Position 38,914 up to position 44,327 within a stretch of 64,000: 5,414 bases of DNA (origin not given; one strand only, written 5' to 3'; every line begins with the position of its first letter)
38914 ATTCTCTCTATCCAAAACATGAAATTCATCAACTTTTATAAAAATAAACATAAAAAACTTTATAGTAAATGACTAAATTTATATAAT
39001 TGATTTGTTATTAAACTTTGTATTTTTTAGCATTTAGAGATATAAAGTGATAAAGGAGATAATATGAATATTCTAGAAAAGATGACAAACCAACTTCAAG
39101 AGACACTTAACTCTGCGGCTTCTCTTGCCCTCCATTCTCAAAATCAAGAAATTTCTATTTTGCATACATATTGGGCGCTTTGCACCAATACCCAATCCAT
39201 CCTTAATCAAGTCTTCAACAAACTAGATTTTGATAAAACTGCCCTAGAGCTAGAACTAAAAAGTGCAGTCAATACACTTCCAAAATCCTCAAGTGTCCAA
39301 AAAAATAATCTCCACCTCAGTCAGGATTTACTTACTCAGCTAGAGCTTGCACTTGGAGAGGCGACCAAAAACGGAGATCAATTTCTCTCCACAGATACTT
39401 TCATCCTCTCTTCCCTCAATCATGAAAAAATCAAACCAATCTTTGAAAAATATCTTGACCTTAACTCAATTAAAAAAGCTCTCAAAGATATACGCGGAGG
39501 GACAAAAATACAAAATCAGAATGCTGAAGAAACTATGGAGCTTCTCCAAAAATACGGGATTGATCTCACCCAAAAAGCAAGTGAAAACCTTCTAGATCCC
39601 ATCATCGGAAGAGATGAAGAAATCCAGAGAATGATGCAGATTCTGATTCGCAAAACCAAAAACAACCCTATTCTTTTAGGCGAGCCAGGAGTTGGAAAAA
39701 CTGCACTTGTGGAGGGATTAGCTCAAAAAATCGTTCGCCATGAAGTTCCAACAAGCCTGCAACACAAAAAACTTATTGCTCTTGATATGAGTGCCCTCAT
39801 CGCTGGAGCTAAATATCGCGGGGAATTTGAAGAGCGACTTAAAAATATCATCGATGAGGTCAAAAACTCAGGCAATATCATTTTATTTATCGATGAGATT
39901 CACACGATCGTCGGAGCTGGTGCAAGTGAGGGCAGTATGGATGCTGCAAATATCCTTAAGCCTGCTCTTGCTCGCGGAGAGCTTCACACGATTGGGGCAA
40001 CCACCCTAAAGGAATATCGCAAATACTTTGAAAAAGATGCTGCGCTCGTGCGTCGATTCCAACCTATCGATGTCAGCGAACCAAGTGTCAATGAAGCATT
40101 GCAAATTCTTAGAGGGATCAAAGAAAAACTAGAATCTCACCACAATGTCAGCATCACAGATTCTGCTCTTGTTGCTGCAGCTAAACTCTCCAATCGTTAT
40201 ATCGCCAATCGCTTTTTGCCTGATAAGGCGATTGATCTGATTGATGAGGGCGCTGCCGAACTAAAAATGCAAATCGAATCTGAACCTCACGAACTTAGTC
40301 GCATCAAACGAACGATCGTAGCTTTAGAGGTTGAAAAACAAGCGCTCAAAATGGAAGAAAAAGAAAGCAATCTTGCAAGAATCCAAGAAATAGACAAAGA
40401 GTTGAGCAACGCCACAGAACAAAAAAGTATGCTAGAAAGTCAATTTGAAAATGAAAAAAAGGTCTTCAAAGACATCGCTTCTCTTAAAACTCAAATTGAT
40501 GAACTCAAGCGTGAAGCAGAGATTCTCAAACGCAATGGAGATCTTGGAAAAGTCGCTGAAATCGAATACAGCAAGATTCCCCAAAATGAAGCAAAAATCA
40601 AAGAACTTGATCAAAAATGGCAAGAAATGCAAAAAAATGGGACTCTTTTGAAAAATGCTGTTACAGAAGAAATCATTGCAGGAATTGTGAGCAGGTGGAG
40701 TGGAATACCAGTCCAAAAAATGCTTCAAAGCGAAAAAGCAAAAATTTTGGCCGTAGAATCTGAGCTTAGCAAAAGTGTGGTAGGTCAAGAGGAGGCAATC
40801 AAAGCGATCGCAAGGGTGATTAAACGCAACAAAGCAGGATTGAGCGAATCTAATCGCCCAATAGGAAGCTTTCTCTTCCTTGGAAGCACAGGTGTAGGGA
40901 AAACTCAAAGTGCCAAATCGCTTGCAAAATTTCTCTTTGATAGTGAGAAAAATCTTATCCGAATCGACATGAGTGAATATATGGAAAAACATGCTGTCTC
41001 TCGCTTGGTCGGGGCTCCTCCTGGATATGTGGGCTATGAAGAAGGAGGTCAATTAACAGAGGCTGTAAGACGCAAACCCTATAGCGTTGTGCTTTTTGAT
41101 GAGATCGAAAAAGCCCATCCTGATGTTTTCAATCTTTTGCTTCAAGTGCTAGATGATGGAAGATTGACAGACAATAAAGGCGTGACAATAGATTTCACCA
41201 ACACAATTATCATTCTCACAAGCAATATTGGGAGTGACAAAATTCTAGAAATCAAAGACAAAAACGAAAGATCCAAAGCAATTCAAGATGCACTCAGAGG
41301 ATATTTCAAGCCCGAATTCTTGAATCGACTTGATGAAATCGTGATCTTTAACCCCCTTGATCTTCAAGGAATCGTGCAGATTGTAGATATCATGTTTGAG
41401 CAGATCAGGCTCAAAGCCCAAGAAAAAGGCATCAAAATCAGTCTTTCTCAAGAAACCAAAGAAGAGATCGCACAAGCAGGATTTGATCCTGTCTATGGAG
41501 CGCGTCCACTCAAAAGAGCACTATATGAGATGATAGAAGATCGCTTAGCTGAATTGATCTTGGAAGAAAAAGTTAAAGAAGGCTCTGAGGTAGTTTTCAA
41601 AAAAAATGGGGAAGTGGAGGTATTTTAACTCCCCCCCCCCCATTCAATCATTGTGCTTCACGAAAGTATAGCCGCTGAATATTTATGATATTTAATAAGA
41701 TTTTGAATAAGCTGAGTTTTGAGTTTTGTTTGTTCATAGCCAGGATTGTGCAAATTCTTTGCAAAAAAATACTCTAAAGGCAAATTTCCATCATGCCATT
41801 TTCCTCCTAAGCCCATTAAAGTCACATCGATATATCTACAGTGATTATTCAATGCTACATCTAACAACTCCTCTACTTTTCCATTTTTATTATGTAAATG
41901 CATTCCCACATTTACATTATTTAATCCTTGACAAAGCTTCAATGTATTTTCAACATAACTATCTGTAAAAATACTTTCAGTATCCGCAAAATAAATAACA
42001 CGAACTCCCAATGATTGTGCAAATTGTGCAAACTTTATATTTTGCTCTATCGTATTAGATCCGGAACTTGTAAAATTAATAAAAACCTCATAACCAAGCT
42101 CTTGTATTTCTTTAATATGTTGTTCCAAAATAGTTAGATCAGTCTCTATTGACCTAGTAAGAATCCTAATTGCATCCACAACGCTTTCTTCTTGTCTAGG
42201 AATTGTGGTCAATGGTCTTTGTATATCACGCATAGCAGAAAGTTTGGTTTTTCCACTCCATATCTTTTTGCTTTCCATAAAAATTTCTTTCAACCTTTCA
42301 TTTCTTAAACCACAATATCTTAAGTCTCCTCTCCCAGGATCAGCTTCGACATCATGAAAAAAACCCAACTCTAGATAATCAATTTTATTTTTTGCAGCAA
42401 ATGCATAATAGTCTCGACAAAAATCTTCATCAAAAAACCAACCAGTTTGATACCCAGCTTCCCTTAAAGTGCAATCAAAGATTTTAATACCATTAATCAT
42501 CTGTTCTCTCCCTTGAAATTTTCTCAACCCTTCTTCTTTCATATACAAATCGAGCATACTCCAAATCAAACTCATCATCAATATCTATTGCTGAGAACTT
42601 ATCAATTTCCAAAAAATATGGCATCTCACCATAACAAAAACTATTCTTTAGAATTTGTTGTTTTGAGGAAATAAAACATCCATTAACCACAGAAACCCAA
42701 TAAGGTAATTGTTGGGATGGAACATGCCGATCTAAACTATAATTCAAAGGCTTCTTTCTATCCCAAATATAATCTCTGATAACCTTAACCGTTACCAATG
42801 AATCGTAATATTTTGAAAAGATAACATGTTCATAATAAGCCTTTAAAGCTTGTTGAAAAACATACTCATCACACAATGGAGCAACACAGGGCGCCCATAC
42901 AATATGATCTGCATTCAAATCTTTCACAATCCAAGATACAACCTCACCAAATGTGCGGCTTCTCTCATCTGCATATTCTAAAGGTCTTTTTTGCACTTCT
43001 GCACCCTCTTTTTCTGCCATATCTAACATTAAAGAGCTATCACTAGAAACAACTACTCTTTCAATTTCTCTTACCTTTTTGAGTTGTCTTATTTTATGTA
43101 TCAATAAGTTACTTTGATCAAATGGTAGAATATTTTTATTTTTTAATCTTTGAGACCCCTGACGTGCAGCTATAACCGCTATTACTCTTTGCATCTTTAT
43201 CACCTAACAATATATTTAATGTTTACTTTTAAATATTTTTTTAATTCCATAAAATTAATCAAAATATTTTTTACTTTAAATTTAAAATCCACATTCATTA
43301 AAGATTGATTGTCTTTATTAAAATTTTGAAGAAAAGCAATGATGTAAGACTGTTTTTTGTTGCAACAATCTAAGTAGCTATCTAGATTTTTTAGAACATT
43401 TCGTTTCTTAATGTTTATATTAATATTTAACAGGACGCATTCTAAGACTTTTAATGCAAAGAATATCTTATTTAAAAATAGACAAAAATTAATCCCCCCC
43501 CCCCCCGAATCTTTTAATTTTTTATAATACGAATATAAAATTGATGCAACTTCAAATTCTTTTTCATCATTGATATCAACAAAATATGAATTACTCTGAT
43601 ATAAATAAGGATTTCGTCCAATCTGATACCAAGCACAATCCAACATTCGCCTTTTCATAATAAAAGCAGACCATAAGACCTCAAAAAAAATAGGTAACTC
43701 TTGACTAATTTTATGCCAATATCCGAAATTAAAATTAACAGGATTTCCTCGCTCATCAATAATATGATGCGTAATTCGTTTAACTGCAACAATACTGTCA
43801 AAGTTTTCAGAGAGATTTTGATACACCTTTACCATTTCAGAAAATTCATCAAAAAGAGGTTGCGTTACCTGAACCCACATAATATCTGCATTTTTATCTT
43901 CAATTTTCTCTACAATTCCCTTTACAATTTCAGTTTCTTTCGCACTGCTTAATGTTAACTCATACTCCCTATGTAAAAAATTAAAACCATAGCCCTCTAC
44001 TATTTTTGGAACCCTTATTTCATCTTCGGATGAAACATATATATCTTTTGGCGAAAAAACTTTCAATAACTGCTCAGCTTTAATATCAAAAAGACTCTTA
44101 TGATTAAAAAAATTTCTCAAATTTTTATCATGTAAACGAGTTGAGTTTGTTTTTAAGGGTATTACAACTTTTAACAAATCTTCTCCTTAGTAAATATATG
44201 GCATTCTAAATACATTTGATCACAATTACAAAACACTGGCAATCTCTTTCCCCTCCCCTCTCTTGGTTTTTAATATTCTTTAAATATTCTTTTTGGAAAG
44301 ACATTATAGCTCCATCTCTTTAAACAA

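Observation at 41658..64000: Large contingency-type glycan island: nonulosonic acid biosynthesis/decoration genes with seven poly-G/C tracts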

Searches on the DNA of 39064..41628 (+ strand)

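Call 9: search_dna_similar(query=window:39064-41628:+, collection=plasmids, mode=near, max_rows=5)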
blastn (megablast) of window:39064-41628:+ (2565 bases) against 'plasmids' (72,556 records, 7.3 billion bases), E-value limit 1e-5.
No match.

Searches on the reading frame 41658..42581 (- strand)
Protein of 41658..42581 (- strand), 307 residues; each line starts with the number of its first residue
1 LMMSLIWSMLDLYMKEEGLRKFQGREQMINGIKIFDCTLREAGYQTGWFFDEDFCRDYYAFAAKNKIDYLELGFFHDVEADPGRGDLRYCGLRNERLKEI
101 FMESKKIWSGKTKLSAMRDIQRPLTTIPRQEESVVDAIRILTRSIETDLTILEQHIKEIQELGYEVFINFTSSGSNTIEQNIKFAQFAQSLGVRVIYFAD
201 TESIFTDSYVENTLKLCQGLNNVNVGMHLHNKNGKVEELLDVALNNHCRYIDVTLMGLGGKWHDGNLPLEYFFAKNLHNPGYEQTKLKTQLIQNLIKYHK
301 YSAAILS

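Call 4: search_protein_families(library=pfam, proteins=[window:41658-42581:-], max_evalue=0.01)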
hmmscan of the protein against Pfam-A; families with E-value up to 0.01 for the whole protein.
window:41658-42581:- (307 aa): 1 family
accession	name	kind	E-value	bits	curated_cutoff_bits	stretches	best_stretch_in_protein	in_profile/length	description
PF00682.25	HMGL-like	-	9.7e-12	45.3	29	1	142-293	105-254/260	HMGL-like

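Call 18: search_protein_families(library=ncbifam, proteins=[window:41658-42581:-], max_evalue=0.001)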
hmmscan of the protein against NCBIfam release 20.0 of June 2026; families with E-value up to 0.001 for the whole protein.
window:41658-42581:- (307 aa): 8 families
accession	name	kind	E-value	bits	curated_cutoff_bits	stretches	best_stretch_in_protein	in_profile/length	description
NF006049.0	PRK08195.1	subfamily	1.2e-13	50.9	229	1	127-274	98-243/344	4-hyroxy-2-oxovalerate/4-hydroxy-2-oxopentanoic acid aldolase,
TIGR03217.1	4OH_2_O_val_ald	equivalog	8.2e-12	44.9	286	1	132-275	98-239/334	4-hydroxy-2-oxovalerate aldolase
TIGR02660.1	nifV_homocitr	equivalog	1.4e-06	27.8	462.9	1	142-298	105-258/365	homocitrate synthase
TIGR02146.1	LysS_fung_arch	equivalog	2.7e-06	26.9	413.55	1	144-293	104-253/344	homocitrate synthase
NF002085.0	PRK00915.1-2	subfamily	7e-05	21.7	517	0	146-293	121-265/504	2-isopropylmalate synthase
NF006761.0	PRK09282.1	domain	0.00028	19.5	402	1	135-298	110-269/591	pyruvate carboxylase subunit B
NF004283.0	PRK05692.1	subfamily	0.00058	19.1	246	1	175-260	153-239/300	hydroxymethylglutaryl-CoA lyase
NF010644.0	PRK14041.1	equivalog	0.001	17.8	734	0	131-288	105-263/467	pyruvate carboxylase subunit B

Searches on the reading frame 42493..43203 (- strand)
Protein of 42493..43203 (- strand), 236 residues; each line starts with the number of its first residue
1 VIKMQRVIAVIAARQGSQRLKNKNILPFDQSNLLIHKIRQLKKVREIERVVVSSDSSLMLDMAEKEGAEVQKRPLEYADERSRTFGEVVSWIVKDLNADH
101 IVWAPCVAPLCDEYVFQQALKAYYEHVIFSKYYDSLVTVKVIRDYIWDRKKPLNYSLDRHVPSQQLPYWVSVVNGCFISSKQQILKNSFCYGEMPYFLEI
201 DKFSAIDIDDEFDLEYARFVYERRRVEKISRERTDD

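Call 4: search_protein_families(library=pfam, proteins=[window:42493-43203:-], max_evalue=0.01)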
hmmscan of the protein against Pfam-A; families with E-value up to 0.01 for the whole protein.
window:42493-43203:- (236 aa): 2 families
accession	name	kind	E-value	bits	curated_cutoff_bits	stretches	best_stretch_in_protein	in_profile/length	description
PF02348.25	CTP_transf_3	-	1.8e-14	54.5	22.6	1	8-126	1-117/217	Cytidylyltransferase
PF12804.13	NTP_transf_3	-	0.00011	22.8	27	1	10-125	3-113/160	MobA-like NTP transferase domain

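Call 18: search_protein_families(library=ncbifam, proteins=[window:42493-43203:-], max_evalue=0.001)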
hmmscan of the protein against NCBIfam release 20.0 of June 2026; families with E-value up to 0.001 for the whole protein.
window:42493-43203:- (236 aa): 5 families
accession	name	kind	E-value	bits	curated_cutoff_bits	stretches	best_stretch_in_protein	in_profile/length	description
TIGR03584.1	PseF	equivalog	9.2e-20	71.2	205.7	1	8-222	1-221/222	pseudaminic acid cytidylyltransferase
NF003952.0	PRK05450.1-5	subfamily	3.2e-08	33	193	1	6-122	2-115/250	3-deoxy-manno-octulosonate cytidylyltransferase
NF009905.0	PRK13368.1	subfamily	8.3e-07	28.6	255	1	6-70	2-66/243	3-deoxy-manno-octulosonate cytidylyltransferase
NF003950.0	PRK05450.1-3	subfamily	1.3e-05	24.7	234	1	7-114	3-108/248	3-deoxy-manno-octulosonate cytidylyltransferase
NF003948.0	PRK05450.1-1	equivalog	1.9e-05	24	281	1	4-70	3-68/248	3-deoxy-manno-octulosonate cytidylyltransferase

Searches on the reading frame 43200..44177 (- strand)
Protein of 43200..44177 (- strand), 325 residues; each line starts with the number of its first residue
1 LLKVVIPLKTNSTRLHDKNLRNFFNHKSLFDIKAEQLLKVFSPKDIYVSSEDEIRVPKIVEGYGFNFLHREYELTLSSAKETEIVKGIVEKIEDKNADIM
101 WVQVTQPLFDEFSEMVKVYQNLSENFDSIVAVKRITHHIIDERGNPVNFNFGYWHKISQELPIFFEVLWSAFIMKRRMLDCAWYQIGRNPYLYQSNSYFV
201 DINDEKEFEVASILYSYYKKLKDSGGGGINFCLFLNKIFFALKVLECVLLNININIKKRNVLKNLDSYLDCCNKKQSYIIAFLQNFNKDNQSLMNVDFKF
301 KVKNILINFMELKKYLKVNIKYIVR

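Call 4: search_protein_families(library=pfam, proteins=[window:43200-44177:-], max_evalue=0.01)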
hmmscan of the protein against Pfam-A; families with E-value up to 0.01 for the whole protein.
window:43200-44177:- (325 aa): 1 family
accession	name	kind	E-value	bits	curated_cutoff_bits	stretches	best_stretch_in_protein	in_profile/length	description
PF02348.25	CTP_transf_3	-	4.3e-06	27.1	22.6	1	4-144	2-140/217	Cytidylyltransferase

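Call 18: search_protein_families(library=ncbifam, proteins=[window:43200-44177:-], max_evalue=0.001)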
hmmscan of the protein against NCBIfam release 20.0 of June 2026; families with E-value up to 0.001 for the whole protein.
window:43200-44177:- (325 aa): 3 families
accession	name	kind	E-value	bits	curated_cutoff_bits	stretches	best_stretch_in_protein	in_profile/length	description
TIGR03584.1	PseF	equivalog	4.4e-05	23.2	205.7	1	5-135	3-134/222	pseudaminic acid cytidylyltransferase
NF003952.0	PRK05450.1-5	subfamily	0.00012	21.4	193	1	4-124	5-118/250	3-deoxy-manno-octulosonate cytidylyltransferase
NF009905.0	PRK13368.1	subfamily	0.00053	19.4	255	1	3-130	4-122/243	3-deoxy-manno-octulosonate cytidylyltransferase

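Call 45: search_protein_representatives(protein=window:43200-44177:-)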
Query: 325 residues. Proteins with E-value up to 0.001 (for the whole library): 584; up to 1e-10: 172; up to 1e-30: 24. The best 150 are listed.
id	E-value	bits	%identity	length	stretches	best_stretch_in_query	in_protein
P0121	8.2e-84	298.1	62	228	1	2-223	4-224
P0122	1.7e-55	205.1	48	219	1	3-216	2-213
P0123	7.3e-43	163.6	41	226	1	2-216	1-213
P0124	2.4e-41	158.6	36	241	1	2-222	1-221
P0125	2.9e-40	155.1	37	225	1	2-222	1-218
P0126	3.0e-40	155.0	40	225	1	3-217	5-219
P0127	1.1e-38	149.9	53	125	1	104-219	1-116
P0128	1.9e-37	145.8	37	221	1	2-221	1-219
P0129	6.6e-37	144.0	40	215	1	2-219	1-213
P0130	5.9e-36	140.9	35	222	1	2-216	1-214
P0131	2.8e-35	138.7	36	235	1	4-216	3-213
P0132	1.1e-34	136.7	38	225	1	2-216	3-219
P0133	1.4e-34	136.4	35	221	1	4-220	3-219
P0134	3.9e-34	134.9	35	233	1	3-216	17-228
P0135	4.0e-34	134.9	38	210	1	2-217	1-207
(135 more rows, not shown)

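Call 46: find_encoding_contigs(protein=P0121, flank=10000, max_places=4)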
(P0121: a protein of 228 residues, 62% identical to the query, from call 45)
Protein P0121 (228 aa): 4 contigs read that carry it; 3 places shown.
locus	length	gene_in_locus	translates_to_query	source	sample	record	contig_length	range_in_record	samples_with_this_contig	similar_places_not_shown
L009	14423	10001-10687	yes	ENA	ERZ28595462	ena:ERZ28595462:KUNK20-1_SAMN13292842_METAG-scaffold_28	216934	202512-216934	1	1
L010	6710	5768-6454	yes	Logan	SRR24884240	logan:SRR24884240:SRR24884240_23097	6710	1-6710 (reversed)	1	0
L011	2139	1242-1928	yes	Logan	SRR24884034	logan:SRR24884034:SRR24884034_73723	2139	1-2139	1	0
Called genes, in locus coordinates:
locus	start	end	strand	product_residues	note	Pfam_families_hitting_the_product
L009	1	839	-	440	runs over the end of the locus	PF00675:Peptidase_M16, PF05193:Peptidase_M16_C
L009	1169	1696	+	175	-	PF00589:Phage_integrase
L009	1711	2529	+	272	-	PF00483:NTP_transferase, PF12804:NTP_transf_3 (weak)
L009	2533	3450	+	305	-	PF01370:Epimerase, PF04321:RmlD_sub_bind (weak), PF16363:GDP_Man_Dehyd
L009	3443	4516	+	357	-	PF01370:Epimerase, PF02719:Polysacc_synt_2, PF04321:RmlD_sub_bind (weak), PF16363:GDP_Man_Dehyd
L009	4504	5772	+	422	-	PF01593:Amino_oxidase, PF13450:NAD_binding_8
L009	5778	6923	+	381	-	PF12686:DUF3800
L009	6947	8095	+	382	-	PF00535:Glycos_transf_2, PF10111:Glyco_tranf_2_2 (weak), PF13641:Glyco_tranf_2_3 (weak)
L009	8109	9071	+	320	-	PF14393:DUF4422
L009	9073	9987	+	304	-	-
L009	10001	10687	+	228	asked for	PF02348:CTP_transf_3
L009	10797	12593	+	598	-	PF00664:ABC_membrane, PF00005:ABC_tran, PF02463:SMC_N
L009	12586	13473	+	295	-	PF00535:Glycos_transf_2, PF10111:Glyco_tranf_2_2, PF13641:Glyco_tranf_2_3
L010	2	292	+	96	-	?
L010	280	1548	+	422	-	PF01593:Amino_oxidase, PF13450:NAD_binding_8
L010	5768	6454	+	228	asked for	PF02348:CTP_transf_3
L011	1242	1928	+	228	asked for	PF02348:CTP_transf_3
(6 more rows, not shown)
